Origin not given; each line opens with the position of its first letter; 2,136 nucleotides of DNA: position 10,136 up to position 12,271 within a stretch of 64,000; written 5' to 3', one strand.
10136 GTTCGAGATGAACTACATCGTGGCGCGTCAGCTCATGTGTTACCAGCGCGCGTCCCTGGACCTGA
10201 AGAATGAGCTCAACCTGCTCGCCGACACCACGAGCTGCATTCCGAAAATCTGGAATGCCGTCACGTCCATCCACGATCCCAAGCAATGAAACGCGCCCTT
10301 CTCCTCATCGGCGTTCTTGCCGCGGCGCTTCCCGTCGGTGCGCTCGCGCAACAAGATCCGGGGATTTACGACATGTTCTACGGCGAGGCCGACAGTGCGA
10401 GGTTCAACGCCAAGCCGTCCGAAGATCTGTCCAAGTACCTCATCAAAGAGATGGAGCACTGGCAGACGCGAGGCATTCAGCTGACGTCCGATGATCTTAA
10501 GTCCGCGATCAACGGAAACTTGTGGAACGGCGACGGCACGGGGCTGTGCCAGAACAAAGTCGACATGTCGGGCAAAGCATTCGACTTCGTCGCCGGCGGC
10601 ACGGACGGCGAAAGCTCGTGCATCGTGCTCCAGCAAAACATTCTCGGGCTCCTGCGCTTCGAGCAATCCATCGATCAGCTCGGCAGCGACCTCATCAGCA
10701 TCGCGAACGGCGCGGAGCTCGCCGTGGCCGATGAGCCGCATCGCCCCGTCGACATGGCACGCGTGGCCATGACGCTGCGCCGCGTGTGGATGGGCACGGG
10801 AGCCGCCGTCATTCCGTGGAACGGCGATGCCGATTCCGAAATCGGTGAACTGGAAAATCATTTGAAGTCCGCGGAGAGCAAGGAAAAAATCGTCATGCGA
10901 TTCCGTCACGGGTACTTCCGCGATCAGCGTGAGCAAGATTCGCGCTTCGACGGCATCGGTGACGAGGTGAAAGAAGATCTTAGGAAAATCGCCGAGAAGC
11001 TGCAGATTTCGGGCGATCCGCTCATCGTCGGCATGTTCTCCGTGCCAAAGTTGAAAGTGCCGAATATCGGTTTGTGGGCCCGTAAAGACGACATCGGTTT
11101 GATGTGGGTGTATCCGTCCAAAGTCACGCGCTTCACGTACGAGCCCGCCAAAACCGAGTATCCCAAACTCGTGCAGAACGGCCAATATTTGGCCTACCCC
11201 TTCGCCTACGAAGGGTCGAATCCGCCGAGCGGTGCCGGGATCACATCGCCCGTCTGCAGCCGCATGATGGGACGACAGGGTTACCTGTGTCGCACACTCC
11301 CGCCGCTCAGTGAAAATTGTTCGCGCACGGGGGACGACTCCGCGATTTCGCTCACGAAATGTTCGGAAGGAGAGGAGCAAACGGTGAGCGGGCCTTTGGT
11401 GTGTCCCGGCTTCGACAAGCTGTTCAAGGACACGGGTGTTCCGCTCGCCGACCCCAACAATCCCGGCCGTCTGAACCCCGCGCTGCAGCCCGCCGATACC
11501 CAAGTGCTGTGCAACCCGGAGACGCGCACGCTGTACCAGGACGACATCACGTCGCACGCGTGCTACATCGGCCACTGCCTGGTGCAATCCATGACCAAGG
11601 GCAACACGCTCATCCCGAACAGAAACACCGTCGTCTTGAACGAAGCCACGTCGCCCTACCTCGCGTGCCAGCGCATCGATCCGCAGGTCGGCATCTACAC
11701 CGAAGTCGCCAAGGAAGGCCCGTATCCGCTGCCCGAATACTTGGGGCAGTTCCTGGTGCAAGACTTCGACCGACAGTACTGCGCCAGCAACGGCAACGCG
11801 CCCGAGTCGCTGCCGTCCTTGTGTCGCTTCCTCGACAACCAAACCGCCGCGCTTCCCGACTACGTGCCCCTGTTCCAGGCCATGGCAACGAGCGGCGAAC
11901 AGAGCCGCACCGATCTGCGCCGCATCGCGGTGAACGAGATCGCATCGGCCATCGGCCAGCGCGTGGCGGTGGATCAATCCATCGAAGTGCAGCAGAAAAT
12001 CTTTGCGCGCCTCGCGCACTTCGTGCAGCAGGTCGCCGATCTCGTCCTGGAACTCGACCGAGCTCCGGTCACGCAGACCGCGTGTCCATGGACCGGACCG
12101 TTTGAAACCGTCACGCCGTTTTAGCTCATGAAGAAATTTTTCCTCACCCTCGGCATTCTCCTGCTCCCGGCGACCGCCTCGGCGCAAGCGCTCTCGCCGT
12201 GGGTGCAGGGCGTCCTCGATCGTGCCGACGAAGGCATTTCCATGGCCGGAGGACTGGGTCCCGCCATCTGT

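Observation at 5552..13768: Five-gene translationally coupled operon encoding only exported Cys-rich proteins with no recognisable domains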

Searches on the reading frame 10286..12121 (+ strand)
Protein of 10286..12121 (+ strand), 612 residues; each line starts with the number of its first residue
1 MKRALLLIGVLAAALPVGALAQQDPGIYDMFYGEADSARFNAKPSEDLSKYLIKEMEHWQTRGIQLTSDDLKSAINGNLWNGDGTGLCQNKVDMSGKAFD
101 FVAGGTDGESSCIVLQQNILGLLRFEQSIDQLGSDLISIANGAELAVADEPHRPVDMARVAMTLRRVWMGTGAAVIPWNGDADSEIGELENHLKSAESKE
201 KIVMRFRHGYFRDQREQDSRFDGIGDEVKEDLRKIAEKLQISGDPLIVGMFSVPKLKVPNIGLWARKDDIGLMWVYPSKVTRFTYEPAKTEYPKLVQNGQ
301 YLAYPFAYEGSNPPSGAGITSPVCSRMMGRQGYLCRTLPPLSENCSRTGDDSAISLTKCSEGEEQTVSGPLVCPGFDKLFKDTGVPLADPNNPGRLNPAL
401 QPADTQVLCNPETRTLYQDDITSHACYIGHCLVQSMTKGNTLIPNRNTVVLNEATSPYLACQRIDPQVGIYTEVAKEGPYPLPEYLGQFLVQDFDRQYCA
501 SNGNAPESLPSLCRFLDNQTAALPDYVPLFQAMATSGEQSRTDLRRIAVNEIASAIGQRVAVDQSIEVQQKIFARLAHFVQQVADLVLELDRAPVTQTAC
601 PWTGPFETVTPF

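Call 3: search_protein_families(library=pfam, proteins=[window:10286-12121:+], max_evalue=1)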
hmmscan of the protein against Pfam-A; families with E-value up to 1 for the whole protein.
window:10286-12121:+ (612 aa): 0 families

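Call 4: search_protein_families(library=ncbifam, proteins=[window:10286-12121:+], max_evalue=1)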
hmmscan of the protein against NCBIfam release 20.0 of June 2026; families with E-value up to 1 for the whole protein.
window:10286-12121:+ (612 aa): 0 families

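Call 7: find_encoding_contigs(protein=window:10286-12121:+, flank=10000, max_places=6)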
Protein window:10286-12121:+ (612 aa): 4 contigs read that carry it; 3 places shown.
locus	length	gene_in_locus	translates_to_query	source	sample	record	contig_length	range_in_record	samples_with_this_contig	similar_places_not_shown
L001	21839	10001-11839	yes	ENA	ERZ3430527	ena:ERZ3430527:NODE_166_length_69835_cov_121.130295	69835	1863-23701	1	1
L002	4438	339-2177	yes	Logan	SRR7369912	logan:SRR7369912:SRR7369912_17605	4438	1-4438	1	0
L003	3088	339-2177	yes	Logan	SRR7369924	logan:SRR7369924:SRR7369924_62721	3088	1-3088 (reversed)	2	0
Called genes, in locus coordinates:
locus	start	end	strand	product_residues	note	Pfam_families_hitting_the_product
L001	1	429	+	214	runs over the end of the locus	PF00160:Pro_isomerase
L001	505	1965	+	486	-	PF00749:tRNA-synt_1c, PF19269:Anticodon_2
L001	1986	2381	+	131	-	-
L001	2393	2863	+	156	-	-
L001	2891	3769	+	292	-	PF01565:FAD_binding_4, PF02873:MurB_C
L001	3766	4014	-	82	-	-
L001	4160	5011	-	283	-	PF00436:SSB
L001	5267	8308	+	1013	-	-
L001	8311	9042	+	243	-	-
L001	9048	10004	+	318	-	-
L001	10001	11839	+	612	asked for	-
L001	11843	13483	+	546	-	-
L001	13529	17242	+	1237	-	PF02811:PHP, PF07733:DNA_pol3_alpha, PF17657:DNA_pol3_finger, PF14579:HHH_6, PF01336:tRNA_anti-codon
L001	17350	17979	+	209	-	PF01300:Sua5_yciO_yrdC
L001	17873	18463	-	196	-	-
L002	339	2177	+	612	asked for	-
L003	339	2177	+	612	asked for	-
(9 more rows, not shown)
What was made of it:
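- Checked: An independent gene call on the source contig gives the same five genes (call 7).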

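Call 10: find_homologous_proteins(query=window:10286-12121:+, max_evalue=0.001)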
Query window:10286-12121:+ (612 aa): 45 proteins with E <= 0.001 among 8000 candidates.
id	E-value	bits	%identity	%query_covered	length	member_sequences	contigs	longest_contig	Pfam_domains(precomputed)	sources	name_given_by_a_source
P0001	0.0e+0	1418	100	100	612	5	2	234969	-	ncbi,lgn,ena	-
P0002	0.0e+0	1206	85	100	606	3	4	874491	-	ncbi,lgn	-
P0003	4.2e-230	783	56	100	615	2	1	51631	-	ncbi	-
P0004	2.5e-226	771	55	100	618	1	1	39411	-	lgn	-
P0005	3.0e-226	771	54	100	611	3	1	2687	-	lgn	-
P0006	2.5e-222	758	52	99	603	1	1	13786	-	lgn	-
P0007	5.7e-219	747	54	100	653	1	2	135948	-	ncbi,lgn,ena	-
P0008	3.2e-218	744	54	100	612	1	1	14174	-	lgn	-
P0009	8.1e-218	743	54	100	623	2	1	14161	-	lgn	-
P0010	4.2e-217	740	54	100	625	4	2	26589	-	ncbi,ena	-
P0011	3.3e-215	734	53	100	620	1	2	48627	-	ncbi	-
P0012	4.2e-215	734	54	99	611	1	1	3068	-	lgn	-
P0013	4.4e-215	734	53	98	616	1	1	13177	-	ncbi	-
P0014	5.5e-214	730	53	99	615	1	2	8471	-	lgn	-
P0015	1.8e-213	728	53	100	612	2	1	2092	-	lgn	-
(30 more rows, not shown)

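Call 12: find_related_loci(query=A1, collection=genome_contigs, flank=10000)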
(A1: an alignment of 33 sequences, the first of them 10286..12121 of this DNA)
Query A1 (612 aa) in genome_contigs; peptide patterns used: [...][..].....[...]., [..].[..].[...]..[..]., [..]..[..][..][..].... (x = any residue, [..] = any of these).
173 stretches matched a pattern; 32 encode a relative of the query (tblastn E <= 1e-3); 30 distinct loci.
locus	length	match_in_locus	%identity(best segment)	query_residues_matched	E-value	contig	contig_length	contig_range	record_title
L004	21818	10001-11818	85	1-612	0e+0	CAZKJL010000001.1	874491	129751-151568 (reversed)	MAG TPA_asm: uncultured Candidatus Peribacteria bacterium isolate SRP292972_co1_59 genome assembly, contig: NODE_6_lengt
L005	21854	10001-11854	54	1-611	0e+0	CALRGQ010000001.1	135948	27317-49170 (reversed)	MAG: Candidatus Peribacteria bacterium isolate AH-03may19-31 genome assembly, contig: AH-03may19-C71, whole genome shotg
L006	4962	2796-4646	54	1-606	0e+0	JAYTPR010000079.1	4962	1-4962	MAG: Candidatus Peribacterales bacterium isolate GFS_4442 GFS_4442_78, whole genome shotgun sequence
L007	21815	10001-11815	53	1-608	0e+0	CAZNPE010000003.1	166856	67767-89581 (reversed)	MAG TPA_asm: uncultured Candidatus Peribacteria bacterium isolate SRP342105_co1_493 genome assembly, contig: NODE_97_len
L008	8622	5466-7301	52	1-608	0e+0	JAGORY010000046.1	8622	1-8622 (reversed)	MAG: Candidatus Peribacteraceae bacterium isolate Gw_Eff_bin_294 Gw_Eff_22830_length_8622_cov_22.682284, whole genome sh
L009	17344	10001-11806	53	1-606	0e+0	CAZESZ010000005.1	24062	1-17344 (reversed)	MAG TPA_asm: uncultured Candidatus Peribacteria bacterium isolate SRP192515_co1_140 genome assembly, contig: NODE_1913_l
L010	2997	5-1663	56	66-611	0e+0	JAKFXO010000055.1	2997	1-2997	MAG: Candidatus Peribacterales bacterium isolate ND3_Bin_28 ND3_0008613, whole genome shotgun sequence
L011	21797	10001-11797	49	1-608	0e+0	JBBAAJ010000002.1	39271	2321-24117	MAG: Candidatus Peribacteraceae bacterium isolate SO_2017_GW3_39 scaffold_715_c1_OW296A_2017, whole genome shotgun seque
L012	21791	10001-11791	47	27-611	0e+0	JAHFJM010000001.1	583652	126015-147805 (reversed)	MAG: Candidatus Peribacteria bacterium isolate nzgw386 NODE_7_length_583653_cov_11.942416, whole genome shotgun sequence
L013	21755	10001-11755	45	27-611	2e-169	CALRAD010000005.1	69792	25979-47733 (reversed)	MAG: Candidatus Peribacteria bacterium isolate MaH-04nov19-275 genome assembly, contig: MaH-04nov19-C687, whole genome s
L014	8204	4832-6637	44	1-611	5e-165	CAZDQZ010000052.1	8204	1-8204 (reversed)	MAG TPA_asm: uncultured Candidatus Peribacteria bacterium isolate SRP278252_co2_809 genome assembly, contig: NODE_18535_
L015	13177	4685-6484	53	6-606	0e+0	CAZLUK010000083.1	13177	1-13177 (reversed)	MAG TPA_asm: uncultured Candidatus Peribacteria bacterium isolate binchicken_co203_97 genome assembly, contig: k141_2791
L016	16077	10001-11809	44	1-608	2e-163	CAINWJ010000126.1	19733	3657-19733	Candidatus Peribacteria bacterium isolate LaPlata_bin-3506 genome assembly, contig: bin-3506:126/161, whole genome shotg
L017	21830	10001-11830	44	1-611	1e-160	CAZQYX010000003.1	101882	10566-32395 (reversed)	MAG TPA_asm: uncultured Candidatus Peribacteria bacterium isolate ERP113451_co3_227 genome assembly, contig: NODE_62_len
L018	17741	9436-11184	44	27-607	9e-158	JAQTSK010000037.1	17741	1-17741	MAG: Candidatus Peribacteraceae bacterium isolate STB_185 NODE_7340_length_17741_cov_4.098899_Sandtown_B, whole genome s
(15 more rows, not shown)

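Call 21: predict_structure(alignment_id=A1)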
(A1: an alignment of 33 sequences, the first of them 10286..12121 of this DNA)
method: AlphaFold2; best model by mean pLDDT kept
length: 612 residues; sequences in the alignment: 33
mean_pLDDT: 61.2   pTM: 0.31
mean pLDDT of the five models: 61.2, 57.4, 52.3, 51.6, 51.2
residues with pLDDT >= 90: 36; 70-90: 191; 50-70: 173; < 50: 212
segments of 3 or more residues with pLDDT < 50: 18-29, 142-173, 280-371, 439-483, 510-516, 593-612
pLDDT, mean of each block of 10 residues (from residue 1): 72 57 45 56 78 88 88 88 86 88 69 87 77 57 43 44 45 64 91 87 82 62 84 91 74 84 86 69 40 35 35 37 28 30 33 36 33 63 80 79 75 68 63 58 40 33 31 36 52 64 53 50 58 66 66 68 60 66 70 48 40 40
secondary structure, 60 per line:
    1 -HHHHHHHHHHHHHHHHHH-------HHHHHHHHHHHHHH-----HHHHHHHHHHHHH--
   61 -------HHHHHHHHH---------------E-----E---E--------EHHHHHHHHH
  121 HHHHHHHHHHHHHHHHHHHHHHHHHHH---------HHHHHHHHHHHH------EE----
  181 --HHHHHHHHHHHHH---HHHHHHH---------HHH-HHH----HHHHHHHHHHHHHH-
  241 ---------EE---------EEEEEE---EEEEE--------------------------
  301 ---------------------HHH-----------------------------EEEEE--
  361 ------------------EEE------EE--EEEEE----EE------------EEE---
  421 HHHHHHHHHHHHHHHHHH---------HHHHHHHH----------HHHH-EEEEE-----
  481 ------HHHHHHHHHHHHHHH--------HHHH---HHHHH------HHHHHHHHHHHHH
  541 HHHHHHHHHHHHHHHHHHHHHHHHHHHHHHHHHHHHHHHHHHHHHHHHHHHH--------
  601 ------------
elements in order: H2-19 H27-40 H46-58 H68-76 H112-147 H157-168 H183-195 H199-205 H226-239 E261-266 E270-274 E354-358 E379-381 E392-396 E415-417 H421-438 H448-455 H466-469 E471-475 H487-501 H510-513 H517-521 H528-592
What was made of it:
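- Tried and rejected: The first AlphaFold run of g4 used 33 close sequences and was poor (pLDDT 61, call 21).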

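Call 23: search_solved_structures(query=A1, max_evalue=10)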
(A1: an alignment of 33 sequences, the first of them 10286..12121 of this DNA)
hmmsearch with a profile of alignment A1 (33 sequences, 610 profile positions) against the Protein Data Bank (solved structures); distinct sequences matched with E-value up to 10: 5.
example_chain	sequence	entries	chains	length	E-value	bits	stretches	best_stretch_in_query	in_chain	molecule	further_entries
4j42_A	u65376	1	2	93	0.18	13.2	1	178-244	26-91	secreted protein EsxB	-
4j41_A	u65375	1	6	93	0.19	13.1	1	178-244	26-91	secreted protein EsxB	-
4iyh_A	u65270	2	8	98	0.27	12.6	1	178-245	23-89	Secreted protein EsxB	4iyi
4j7k_A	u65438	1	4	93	0.28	12.6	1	178-244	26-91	secreted protein EsxB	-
4j10_A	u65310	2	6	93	0.44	11.9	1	178-244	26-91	SECRETED PROTEIN ESXB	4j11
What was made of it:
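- Closest known: WXG100/EsxB helical-hairpin secreted proteins. Same: The weakest possible lead: g4 residues 178-244 give E = 0.18 against EsxB chains (call 23), and both are helical.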

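Call 25: fold_search(model_id=the predicted structure, library=pdb)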
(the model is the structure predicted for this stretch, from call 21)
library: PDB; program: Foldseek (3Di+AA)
matches with E <= 10: 5; with E <= 0.001: 0
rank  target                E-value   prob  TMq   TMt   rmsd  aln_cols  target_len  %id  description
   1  9o85_A                5.1e+00  0.08  0.09  0.13  19.4       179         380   12  Cryo-EM structure of KCa2.2_I/calmodulin channel in complex with rimtuzalcap (released 2025-06-18)
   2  5msj_a                5.7e+00  0.02  0.07  0.15  25.3       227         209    9  Mouse PA28alpha (released 2017-09-13)
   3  6dlv_g                8.8e+00  0.01  0.06  0.05  24.7       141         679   16  Cryo-EM of the GTP-bound human dynamin-1 polymer assembled on the membrane in the super constricted state (released 2018-08-01)
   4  7emf_V                9.7e+00  0.10  0.09  0.34  11.0       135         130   11  Human Mediator (deletion of MED1-IDR) in a Tail-extended conformation (released 2021-05-05)
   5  8wkq_T                9.7e+00  0.02  0.07  0.22  14.1       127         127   11  Cryo-EM structure of the MS ring (C1) with export apparatus and proximal rod within the flagellar motor-hook complex i (released 2024-09-04)
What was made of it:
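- Tried and rejected: Its Foldseek result was meaningless (call 25).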

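Call 43: search_protein_representatives(alignment_id=A1)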
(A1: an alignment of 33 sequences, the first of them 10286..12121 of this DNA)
Query: 33 sequences, 610 profile positions. Proteins with E-value up to 0.001 (for the whole library): 217; up to 1e-10: 196; up to 1e-30: 74. The best 150 are listed.
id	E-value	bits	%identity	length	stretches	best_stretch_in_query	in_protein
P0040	4.6e-267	903.6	-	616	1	1-607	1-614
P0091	9.8e-258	872.8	-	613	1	1-608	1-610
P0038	6.6e-245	830.5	-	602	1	1-605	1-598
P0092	1.5e-233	793.0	-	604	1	1-606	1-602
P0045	4.9e-230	781.4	-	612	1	1-609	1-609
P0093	4.2e-209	712.2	-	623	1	14-608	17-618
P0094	7.2e-206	701.5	-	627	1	1-607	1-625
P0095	1.5e-201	687.3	-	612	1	5-607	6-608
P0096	8.7e-187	638.5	-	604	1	1-604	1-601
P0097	2.2e-185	633.9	-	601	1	1-604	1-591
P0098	1.4e-179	614.7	-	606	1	2-607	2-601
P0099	1.0e-173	595.4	-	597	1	1-607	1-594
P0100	9.0e-171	585.6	-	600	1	10-605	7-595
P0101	1.0e-169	582.2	-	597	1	8-605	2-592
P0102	4.2e-168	576.8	-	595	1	1-605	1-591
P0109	2.8e-118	412.3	-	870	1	2-606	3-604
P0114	6.4e-48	179.9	-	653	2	322-599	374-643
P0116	1.8e-43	165.2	-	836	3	404-599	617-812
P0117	1.3e-42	162.3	-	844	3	392-600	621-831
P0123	1.2e-39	152.6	-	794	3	121-373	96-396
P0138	1.6e-34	135.6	-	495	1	174-604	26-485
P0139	1.8e-34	135.5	-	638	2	321-600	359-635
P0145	8.7e-34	133.2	-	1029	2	404-599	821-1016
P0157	4.2e-32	127.6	-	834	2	6-373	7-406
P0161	9.6e-31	123.1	-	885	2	1-372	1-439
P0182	6.9e-28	113.7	-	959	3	405-599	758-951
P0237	2.6e-19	85.4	-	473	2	401-601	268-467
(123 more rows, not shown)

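Call 45: search_protein_families(library=pfam, proteins=[P0114, P0116, P0117, P0123, P0145, P0157, P0161, P0138, P0109, P0182], max_evalue=0.1)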
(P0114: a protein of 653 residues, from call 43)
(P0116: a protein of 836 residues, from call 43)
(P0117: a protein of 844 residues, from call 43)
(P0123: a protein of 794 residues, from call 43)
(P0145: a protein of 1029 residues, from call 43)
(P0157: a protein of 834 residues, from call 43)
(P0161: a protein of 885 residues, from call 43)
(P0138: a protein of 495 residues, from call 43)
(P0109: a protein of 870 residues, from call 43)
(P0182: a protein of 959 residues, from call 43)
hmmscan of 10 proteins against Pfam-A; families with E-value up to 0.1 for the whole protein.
P0114 (653 aa): 0 families

P0116 (836 aa): 0 families

P0117 (844 aa): 0 families

P0123 (794 aa): 0 families

P0145 (1029 aa): 0 families

P0157 (834 aa): 0 families

P0161 (885 aa): 0 families

P0138 (495 aa): 0 families

P0109 (870 aa): 0 families

P0182 (959 aa): 0 families

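Call 46: list_cluster_members(proteins=[P0114, P0116, P0117, P0123, P0145, P0157, P0161, P0138, P0109, P0182])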
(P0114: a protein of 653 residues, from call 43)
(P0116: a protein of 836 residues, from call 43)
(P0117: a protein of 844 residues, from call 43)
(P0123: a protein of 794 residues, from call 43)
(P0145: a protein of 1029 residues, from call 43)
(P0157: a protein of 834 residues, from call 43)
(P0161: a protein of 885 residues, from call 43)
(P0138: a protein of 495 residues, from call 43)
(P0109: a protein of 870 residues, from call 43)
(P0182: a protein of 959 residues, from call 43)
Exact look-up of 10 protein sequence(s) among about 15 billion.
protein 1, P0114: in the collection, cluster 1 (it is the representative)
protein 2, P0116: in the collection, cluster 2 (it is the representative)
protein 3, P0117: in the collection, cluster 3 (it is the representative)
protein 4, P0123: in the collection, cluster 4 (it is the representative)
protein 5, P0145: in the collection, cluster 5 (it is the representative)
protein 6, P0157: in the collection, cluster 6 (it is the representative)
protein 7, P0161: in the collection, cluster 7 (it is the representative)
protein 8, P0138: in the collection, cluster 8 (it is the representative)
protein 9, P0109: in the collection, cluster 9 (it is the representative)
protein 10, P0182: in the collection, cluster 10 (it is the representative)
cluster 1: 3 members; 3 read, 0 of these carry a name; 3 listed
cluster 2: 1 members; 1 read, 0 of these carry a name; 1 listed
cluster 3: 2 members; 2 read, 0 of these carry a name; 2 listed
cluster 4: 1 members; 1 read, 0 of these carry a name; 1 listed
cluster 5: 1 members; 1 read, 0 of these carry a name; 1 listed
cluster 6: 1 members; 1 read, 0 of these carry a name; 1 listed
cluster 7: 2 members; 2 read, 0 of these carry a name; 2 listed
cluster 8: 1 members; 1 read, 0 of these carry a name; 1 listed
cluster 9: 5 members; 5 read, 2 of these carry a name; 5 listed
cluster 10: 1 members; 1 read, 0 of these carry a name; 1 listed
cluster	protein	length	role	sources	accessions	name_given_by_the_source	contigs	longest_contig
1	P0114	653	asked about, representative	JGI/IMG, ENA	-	-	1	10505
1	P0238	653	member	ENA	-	-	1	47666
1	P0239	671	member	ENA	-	-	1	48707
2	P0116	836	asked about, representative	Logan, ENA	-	-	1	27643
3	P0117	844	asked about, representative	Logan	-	-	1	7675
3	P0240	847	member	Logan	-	-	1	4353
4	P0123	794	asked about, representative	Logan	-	-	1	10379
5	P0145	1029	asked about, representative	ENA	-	-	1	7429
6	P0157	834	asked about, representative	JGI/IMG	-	-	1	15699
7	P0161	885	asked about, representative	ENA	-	-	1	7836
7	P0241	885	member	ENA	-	-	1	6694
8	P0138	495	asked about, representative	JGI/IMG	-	-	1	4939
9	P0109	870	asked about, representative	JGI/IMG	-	hypothetical protein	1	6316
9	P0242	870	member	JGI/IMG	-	hypothetical protein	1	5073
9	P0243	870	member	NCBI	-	-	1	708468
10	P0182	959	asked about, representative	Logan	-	-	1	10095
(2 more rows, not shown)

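Call 47: find_encoding_contigs(protein=P0116, flank=10000, max_places=3)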
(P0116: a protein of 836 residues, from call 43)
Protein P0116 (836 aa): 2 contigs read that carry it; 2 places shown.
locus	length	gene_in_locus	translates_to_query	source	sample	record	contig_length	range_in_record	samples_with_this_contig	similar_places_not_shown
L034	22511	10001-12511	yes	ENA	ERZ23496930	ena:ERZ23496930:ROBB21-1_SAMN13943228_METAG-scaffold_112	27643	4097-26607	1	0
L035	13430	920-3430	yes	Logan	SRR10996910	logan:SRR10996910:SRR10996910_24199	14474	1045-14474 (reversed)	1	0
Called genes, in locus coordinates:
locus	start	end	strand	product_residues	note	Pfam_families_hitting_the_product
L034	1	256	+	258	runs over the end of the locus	PF00160:Pro_isomerase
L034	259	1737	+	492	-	PF00749:tRNA-synt_1c, PF19269:Anticodon_2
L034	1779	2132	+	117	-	-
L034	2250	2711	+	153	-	-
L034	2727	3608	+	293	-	PF01565:FAD_binding_4, PF02873:MurB_C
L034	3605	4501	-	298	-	PF00436:SSB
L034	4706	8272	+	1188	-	-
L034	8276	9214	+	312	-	-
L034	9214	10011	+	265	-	-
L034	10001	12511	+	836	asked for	-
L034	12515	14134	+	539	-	-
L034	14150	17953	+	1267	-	PF02811:PHP, PF07733:DNA_pol3_alpha, PF17657:DNA_pol3_finger, PF14579:HHH_6, PF01336:tRNA_anti-codon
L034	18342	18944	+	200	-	-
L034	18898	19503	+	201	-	PF01300:Sua5_yciO_yrdC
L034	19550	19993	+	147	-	PF22811:Zn_ribbon_NrdR, PF03477:ATP-cone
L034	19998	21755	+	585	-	PF01336:tRNA_anti-codon, PF00152:tRNA-synt_2, PF02938:GAD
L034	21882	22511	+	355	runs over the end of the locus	-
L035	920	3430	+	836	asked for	-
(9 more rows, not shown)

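Call 51: find_homologous_proteins(query=A6, max_evalue=0.001)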
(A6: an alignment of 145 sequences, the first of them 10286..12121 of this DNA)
Query A6 (145 sequences) (612 aa, profile of the alignment): 44 proteins with E <= 0.001 among 8000 candidates.
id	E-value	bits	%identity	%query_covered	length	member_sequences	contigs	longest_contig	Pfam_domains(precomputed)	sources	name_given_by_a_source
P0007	5.2e-139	483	54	100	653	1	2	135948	-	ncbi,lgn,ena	-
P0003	7.6e-138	479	56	100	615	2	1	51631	-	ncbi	-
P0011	3.4e-137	477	53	100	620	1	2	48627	-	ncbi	-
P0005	1.7e-136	475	54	100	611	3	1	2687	-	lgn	-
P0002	7.0e-136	473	85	100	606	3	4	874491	-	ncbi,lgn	-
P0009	1.9e-134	468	54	100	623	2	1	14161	-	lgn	-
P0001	3.7e-134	467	100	100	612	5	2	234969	-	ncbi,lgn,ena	-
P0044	2.4e-133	464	42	99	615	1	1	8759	-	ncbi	-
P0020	4.7e-133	463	54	95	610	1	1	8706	-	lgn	-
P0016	1.7e-132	461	53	99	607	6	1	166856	-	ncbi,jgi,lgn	-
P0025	5.0e-132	460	51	100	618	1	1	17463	-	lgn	-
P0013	7.8e-132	459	53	98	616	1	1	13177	-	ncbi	-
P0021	1.2e-131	459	52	100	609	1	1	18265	-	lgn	-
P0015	1.5e-131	458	53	100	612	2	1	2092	-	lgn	-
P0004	1.5e-131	458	55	100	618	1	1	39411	-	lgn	-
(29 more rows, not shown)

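Call 55: find_encoding_contigs(protein=P0243, flank=10000, max_places=2)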
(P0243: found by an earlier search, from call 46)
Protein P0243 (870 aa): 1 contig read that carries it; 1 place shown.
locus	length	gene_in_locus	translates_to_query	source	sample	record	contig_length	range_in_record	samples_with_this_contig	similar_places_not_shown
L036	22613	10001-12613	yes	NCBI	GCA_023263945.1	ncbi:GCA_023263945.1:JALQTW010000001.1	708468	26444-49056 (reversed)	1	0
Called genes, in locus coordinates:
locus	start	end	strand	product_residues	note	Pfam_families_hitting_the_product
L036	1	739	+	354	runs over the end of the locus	PF03033:Glyco_transf_28, PF04101:Glyco_tran_28_C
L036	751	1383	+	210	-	PF00160:Pro_isomerase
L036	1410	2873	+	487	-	PF00749:tRNA-synt_1c, PF19269:Anticodon_2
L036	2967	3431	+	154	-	-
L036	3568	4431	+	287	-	PF01565:FAD_binding_4, PF02873:MurB_C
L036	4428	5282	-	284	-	PF00436:SSB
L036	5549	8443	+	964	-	-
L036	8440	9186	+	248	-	-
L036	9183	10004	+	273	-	-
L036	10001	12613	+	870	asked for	-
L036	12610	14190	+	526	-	-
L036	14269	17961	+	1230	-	PF02811:PHP, PF07733:DNA_pol3_alpha, PF17657:DNA_pol3_finger, PF14579:HHH_6, PF01336:tRNA_anti-codon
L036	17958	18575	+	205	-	PF01300:Sua5_yciO_yrdC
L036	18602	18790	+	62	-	-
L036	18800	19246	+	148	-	PF22811:Zn_ribbon_NrdR, PF03477:ATP-cone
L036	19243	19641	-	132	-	-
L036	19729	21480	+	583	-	PF01336:tRNA_anti-codon, PF00152:tRNA-synt_2, PF02938:GAD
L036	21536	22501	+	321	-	-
